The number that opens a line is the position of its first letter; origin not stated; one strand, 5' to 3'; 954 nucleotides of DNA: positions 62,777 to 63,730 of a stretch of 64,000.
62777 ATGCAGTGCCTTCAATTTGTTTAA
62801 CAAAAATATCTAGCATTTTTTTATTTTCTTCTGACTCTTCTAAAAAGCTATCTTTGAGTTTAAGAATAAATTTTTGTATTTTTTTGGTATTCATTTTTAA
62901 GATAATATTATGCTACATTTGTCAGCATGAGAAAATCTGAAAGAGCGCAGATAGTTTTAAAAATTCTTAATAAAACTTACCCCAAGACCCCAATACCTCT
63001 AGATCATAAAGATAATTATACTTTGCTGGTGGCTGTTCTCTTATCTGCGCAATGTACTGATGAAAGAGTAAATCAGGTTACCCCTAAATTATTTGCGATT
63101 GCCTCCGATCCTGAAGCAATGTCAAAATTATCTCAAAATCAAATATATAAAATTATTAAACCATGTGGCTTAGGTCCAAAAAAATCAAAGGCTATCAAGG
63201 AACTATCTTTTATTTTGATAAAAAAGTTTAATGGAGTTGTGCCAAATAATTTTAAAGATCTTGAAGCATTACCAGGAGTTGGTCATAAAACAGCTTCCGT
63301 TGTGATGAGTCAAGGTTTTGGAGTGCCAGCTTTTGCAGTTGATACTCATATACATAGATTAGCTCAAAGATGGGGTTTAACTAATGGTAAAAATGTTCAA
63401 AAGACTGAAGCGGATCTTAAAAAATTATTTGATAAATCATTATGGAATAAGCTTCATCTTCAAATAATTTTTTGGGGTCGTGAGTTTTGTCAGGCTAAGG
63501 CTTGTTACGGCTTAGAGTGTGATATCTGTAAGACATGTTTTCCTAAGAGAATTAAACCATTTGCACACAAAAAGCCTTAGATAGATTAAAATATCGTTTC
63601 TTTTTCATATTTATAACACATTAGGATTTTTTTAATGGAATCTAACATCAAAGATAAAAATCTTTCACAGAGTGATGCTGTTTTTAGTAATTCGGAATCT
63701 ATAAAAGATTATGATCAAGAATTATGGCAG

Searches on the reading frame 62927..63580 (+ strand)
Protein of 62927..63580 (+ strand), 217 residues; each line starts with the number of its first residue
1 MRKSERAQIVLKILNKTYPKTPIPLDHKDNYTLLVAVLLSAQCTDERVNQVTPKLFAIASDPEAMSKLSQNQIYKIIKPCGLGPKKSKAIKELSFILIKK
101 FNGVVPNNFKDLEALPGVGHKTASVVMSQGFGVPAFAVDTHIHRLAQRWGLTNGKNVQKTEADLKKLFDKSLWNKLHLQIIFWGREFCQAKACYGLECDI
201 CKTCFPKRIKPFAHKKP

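Call 87: search_protein_families(library=pfam, proteins=[window:62927-63580:+], max_evalue=0.001)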
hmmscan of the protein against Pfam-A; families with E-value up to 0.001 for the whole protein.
window:62927-63580:+ (217 aa): 2 families
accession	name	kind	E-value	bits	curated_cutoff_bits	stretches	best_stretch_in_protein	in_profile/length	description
PF00730.31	HhH-GPD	-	5.7e-23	81.8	26.2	1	35-169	1-107/108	HhH-GPD superfamily base excision DNA repair protein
PF00633.29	HHH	-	1.6e-07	31.3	24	1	100-128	1-29/30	Helix-hairpin-helix motif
